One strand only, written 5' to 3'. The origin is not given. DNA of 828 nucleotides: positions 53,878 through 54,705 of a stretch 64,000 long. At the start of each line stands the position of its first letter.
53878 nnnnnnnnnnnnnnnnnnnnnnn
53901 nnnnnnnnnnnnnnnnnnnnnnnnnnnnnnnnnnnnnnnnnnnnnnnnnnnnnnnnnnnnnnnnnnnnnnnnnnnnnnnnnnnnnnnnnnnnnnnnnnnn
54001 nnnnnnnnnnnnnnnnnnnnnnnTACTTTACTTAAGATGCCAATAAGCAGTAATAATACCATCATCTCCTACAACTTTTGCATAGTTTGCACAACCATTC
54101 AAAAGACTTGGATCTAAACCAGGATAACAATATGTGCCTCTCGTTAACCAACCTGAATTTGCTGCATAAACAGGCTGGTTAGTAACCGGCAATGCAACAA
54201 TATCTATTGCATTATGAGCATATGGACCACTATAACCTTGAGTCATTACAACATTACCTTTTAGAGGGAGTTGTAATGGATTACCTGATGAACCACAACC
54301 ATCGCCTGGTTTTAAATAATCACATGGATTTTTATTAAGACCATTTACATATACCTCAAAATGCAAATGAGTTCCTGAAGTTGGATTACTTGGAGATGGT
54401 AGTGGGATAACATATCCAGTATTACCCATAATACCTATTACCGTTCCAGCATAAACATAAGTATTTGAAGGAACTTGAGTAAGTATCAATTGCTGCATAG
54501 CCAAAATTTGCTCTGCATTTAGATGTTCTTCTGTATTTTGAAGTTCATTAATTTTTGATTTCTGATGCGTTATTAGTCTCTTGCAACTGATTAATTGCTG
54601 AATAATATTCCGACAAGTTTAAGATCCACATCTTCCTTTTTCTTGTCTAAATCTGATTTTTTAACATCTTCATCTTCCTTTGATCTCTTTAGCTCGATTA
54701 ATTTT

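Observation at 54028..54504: Apparent circular permutation of an M23/LytM peptidase domain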

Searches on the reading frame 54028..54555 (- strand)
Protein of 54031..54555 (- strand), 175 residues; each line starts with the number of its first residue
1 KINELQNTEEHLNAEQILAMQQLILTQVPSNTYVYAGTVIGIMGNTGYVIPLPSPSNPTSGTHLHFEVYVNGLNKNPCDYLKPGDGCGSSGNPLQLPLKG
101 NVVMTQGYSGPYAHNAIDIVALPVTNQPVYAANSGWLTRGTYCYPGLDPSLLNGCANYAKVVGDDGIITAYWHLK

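Call 4: search_protein_families(library=pfam, proteins=[window:54028-54504:-], max_evalue=1)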
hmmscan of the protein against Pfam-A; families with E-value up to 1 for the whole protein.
window:54028-54504:- (158 aa): 1 family
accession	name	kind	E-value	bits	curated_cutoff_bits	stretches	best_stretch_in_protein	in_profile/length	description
PF01551.29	Peptidase_M23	-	4.6e-10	40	28.7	2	10-60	56-96/96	Peptidase family M23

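Call 5: find_homologous_proteins(query=window:54031-54555:-, max_evalue=0.001)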
Query seq(175 aa) (175 aa): 18 proteins with E <= 0.001 among 126 candidates.
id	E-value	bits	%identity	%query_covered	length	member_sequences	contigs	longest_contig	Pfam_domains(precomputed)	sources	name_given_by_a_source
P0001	4.6e-102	357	100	89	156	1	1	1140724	PF01551.30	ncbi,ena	-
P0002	4.0e-10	58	49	35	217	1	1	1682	PF01551.30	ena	-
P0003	1.2e-7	50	57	26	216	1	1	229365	PF01551.30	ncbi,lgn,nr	ncbi:MAG: M23 family metallopeptidase [Bacilli bacterium]|nr:M23 family metallopeptidase [Bacilli ba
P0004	8.9e-7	47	60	20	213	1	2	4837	PF01551.30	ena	-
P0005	1.9e-6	46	63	20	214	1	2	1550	PF01551.30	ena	-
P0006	3.9e-6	45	57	20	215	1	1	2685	PF01551.30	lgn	-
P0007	4.6e-5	41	59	21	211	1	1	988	PF01551.30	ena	-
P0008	4.8e-5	41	60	20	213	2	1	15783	PF01551.30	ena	-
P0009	5.9e-5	41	59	19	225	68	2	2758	PF01551.30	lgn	-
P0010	1.7e-4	39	57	20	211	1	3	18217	PF01551.30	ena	-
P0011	1.8e-4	39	60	20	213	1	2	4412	PF01551.30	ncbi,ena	-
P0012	1.9e-4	39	59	21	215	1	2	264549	PF01551.30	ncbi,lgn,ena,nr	ncbi:MAG: M23 family metallopeptidase [Bacilli bacterium]|nr:M23 family metallopeptidase [Bacilli ba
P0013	2.2e-4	39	57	20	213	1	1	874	PF01551.30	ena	-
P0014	2.3e-4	39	69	18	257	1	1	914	PF01551.30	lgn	-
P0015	2.5e-4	39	60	20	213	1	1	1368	PF01551.30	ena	-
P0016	2.5e-4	39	60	20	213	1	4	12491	PF01551.30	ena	-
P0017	2.8e-4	39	54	21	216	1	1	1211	PF01551.30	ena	-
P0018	6.3e-4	38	57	20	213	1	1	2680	PF01551.30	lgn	-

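Call 6: find_encoding_contigs(protein=P0001, flank=10000, max_places=6)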
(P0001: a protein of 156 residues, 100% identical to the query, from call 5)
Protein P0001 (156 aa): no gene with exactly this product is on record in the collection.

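Call 8: list_cluster_members(proteins=[P0001])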
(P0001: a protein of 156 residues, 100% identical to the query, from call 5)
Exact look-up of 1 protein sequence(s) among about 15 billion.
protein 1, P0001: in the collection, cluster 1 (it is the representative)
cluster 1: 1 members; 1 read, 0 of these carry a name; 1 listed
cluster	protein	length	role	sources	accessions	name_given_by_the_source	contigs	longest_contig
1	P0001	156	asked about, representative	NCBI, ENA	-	-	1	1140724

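Call 12: search_protein_representatives(protein=window:54028-54504:-)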
Query: 158 residues. Proteins with E-value up to 0.001 (for the whole library): 257; up to 1e-10: 8; up to 1e-30: 2. The best 150 are listed.
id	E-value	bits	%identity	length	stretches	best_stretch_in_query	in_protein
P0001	9.0e-103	357.7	100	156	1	3-158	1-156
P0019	9.7e-51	188.4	57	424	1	2-158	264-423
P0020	7.7e-16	74.9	48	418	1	11-125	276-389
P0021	1.9e-14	70.3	48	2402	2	19-68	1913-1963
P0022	8.7e-12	61.7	42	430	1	9-157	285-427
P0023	3.5e-11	59.7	45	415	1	11-136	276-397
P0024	4.4e-11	59.4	40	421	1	8-157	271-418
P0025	7.9e-11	58.5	41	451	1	13-157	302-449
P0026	4.2e-10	56.2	44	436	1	8-158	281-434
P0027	6.1e-10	55.7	56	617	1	11-69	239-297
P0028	7.6e-10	55.3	46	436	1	14-158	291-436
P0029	1.2e-09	54.7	41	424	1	29-157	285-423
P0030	1.3e-09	54.6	42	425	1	9-157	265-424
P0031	1.6e-09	54.3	46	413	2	11-64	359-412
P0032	2.1e-09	53.9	50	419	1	12-157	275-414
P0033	2.4e-09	53.7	45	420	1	13-158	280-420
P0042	3.4e-08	50.0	36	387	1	18-157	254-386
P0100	3.7e-06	43.4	42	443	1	8-157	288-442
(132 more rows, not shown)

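Call 20: find_homologous_proteins(query=A1, max_evalue=1e-10)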
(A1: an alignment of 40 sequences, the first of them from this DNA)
Query A1 (40 sequences) (156 aa, profile of the alignment): 75 proteins with E <= 1e-10 among 1220 candidates.
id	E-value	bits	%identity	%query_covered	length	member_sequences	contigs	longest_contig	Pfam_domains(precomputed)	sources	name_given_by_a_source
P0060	3.8e-45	172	39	98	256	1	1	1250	PF01551.30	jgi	jgi:hypothetical protein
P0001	9.6e-39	151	100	100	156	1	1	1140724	PF01551.30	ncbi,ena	-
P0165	8.0e-28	116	29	96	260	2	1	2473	PF01551.30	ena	-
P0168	7.1e-27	112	29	91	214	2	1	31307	PF01551.30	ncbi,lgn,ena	ncbi:MAG TPA: peptidoglycan DD-metalloendopeptidase family protein [Candidatus Nanoarchaeia archaeon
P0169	1.1e-26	112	32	56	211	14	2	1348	PF01551.30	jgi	-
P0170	3.5e-26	110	29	100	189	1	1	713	PF01551.30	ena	-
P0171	3.3e-25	107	27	91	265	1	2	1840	PF01551.30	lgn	-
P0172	2.3e-21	95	28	81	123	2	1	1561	PF01551.30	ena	-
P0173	3.7e-17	81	45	21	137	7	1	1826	PF01551.30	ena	-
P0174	5.7e-17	80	41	31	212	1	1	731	PF01551.30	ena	-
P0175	7.0e-17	80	32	38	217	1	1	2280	PF01551.30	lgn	-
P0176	1.0e-16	79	54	31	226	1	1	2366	PF01551.30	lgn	-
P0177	2.8e-16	78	28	88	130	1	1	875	PF01551.30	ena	-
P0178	5.1e-16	77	57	28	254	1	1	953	PF01551.30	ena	-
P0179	2.3e-15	75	40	35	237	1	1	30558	PF01551.30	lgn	-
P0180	3.0e-15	75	45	21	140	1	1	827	PF01551.30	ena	-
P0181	5.3e-15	74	38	31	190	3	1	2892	PF01551.30,PF07501.18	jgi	jgi:murein DD-endopeptidase MepM/ murein hydrolase activator NlpD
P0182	7.8e-15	73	60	22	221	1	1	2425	PF01551.30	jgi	-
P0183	2.9e-14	72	40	35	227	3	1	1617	PF01551.30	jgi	-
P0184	5.8e-14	71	31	45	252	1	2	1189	PF01551.30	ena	-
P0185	8.7e-14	70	35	35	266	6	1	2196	PF01551.30,PF18421.8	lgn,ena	-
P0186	1.0e-13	70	38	31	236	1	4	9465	PF01551.30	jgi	jgi:murein DD-endopeptidase MepM/ murein hydrolase activator NlpD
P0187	1.1e-13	70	36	35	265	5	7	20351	PF01551.30,PF18421.8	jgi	jgi:murein DD-endopeptidase MepM/ murein hydrolase activator NlpD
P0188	1.2e-13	69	37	33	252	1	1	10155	PF01551.30,PF18421.8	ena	-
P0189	1.2e-13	69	38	35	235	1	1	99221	PF01551.30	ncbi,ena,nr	ncbi:MAG: M23 family metallopeptidase [Oscillospiraceae bacterium]|nr:M23 family metallopeptidase [O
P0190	1.2e-13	69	40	29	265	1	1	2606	PF01551.30,PF18421.8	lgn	-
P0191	1.4e-13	69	37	33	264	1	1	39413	PF01551.30,PF18421.8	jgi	-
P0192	1.5e-13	69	36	39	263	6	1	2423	PF01551.30,PF18421.8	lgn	-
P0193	2.0e-13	69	37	34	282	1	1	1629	PF01551.30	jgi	jgi:murein DD-endopeptidase MepM/ murein hydrolase activator NlpD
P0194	2.1e-13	69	35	31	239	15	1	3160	PF01551.30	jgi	-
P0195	2.4e-13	69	35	35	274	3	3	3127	PF01551.30,PF18421.8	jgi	-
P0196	2.8e-13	68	35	33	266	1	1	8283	PF01551.30,PF18421.8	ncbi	-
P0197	3.9e-13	68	38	35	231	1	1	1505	PF01551.30,PF01476.27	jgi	jgi:murein DD-endopeptidase MepM/ murein hydrolase activator NlpD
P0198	4.3e-13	68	26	37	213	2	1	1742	PF01551.30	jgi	jgi:murein DD-endopeptidase MepM/ murein hydrolase activator NlpD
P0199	5.2e-13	67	35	33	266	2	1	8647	PF01551.30,PF18421.8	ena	-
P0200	6.1e-13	67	37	36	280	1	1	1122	PF01551.30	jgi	jgi:murein DD-endopeptidase MepM/ murein hydrolase activator NlpD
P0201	7.4e-13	67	38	27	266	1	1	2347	PF01551.30,PF18421.8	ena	-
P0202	8.9e-13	67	40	28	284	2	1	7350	PF01551.30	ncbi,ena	-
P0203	9.5e-13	67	32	36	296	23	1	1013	PF01551.30,PF18421.8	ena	-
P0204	1.1e-12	66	35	40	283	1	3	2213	PF01551.30,PF18421.8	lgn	-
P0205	2.5e-12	65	38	36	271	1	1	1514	PF01551.30,PF18421.8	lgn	-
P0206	2.5e-12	65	38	32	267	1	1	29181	PF01551.30,PF18421.8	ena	-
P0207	2.5e-12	65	32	39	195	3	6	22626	PF01551.30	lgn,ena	-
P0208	2.7e-12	65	38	35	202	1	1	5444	PF01551.30,PF01476.27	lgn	-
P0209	3.2e-12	65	33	35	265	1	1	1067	PF01551.30,PF18421.8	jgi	jgi:hypothetical protein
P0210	3.4e-12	65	28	47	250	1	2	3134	PF01551.30,PF01471.24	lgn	-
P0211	3.9e-12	65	37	31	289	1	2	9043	PF01551.30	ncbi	-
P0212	3.9e-12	65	35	31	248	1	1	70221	PF01551.30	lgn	-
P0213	4.4e-12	64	33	37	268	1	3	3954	PF01551.30,PF18421.8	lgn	-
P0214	4.9e-12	64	37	39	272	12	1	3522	PF01551.30,PF18421.8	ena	-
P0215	6.9e-12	64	41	29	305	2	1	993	PF01551.30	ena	-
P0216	7.9e-12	64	38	31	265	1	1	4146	PF01551.30,PF18421.8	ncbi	-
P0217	9.5e-12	63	31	40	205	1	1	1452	PF01551.30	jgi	jgi:murein DD-endopeptidase MepM/ murein hydrolase activator NlpD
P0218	9.7e-12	63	44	23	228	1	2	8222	PF01551.30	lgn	-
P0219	1.1e-11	63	33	33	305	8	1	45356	PF01551.30,PF18421.8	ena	-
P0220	1.2e-11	63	29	39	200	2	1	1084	PF01551.30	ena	-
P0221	1.5e-11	63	37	39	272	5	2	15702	PF01551.30,PF18421.8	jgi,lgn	-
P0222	2.2e-11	62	38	35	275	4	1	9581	PF01551.30,PF18421.8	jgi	jgi:murein DD-endopeptidase MepM/ murein hydrolase activator NlpD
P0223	2.5e-11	62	35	38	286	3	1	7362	PF01551.30,PF18421.8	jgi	jgi:murein DD-endopeptidase MepM/ murein hydrolase activator NlpD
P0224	2.6e-11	62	32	34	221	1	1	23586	PF01551.30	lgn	-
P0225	2.7e-11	62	82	7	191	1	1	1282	PF01551.30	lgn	-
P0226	2.8e-11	62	35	31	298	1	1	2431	PF01551.30,PF18421.8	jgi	jgi:hypothetical protein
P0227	3.1e-11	62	39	35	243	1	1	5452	PF01551.30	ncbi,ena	-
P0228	3.1e-11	62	36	28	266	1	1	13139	PF01551.30,PF18421.8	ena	-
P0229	4.6e-11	61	37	46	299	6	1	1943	PF01551.30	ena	-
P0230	4.9e-11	61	43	29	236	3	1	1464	PF01551.30,PF01476.27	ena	-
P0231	5.2e-11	61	34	28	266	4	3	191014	PF01551.30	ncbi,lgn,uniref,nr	ncbi:M23 family metallopeptidase [Helicobacter sp. WB40]|uniref:M23 family metallopeptidase n=1 Tax=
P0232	5.2e-11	61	43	33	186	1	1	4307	PF01551.30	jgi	-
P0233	5.6e-11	61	31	40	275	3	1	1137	PF01551.30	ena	-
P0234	5.9e-11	61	41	39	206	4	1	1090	PF01551.30,PF01476.27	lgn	-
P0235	6.3e-11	61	34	34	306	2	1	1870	PF01551.30,PF18421.8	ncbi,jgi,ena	jgi:murein DD-endopeptidase MepM/ murein hydrolase activator NlpD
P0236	8.2e-11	60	24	86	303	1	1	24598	PF01551.30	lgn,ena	-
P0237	8.6e-11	60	36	42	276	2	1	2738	PF01551.30,PF23446.2,PF01476.27,PF23473.2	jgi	-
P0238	9.3e-11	60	31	35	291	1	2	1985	PF01551.30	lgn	-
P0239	9.7e-11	60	38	31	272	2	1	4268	PF01551.30,PF18421.8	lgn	-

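Call 72: find_encoding_contigs(protein=P0042, flank=4000, max_places=1)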
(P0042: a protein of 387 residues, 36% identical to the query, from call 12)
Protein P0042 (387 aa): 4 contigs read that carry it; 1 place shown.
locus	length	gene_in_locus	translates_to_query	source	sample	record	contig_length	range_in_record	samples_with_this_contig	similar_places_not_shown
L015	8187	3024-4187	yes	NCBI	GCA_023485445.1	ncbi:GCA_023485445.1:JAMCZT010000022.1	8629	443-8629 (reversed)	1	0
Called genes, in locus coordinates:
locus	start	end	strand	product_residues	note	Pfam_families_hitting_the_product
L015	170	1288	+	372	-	PF03462:PCRF, PF00472:RF-1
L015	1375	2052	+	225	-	PF00005:ABC_tran, PF02463:SMC_N (faint), PF13304:AAA_21 (faint)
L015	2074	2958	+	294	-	PF18075:FtsX_ECD, PF02687:FtsX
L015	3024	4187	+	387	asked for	PF07889:DUF1664 (faint), PF01551:Peptidase_M23 (weak)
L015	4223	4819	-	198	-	-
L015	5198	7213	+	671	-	PF18942:DUF5689 (faint), PF01336:tRNA_anti-codon (faint), PF04076:BOF (faint)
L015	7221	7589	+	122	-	PF04892:VanZ-LLP1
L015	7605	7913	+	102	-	-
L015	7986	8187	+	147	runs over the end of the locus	PF02367:TsaE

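Call 73: find_encoding_contigs(protein=P0033, flank=4000, max_places=1)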
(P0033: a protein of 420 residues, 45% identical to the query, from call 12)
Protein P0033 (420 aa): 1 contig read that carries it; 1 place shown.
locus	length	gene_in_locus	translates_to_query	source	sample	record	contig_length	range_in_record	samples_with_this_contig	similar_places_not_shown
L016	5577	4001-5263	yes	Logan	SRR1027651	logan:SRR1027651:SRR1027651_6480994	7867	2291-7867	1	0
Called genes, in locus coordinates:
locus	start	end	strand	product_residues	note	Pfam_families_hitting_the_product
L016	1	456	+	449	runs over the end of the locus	PF19295:SufBD_N, PF01458:SUFBD_core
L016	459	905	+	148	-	PF01458:SUFBD_core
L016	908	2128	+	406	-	PF00155:Aminotran_1_2, PF00266:Aminotran_5, PF01212:Beta_elim_lyase (weak), PF05889:SepSecS (weak), PF00282:Pyridoxal_deC (weak)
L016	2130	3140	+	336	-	-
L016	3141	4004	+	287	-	-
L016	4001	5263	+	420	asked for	PF01551:Peptidase_M23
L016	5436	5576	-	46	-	?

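Call 74: find_encoding_contigs(protein=P0024, flank=4000, max_places=1)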
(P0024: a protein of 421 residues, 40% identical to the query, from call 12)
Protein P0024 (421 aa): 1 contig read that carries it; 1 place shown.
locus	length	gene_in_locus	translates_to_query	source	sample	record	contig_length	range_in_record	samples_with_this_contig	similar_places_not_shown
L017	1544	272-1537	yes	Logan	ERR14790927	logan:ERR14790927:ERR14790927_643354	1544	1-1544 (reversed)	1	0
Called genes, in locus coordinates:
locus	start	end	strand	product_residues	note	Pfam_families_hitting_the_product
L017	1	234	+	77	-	?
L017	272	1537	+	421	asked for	PF01551:Peptidase_M23 (weak)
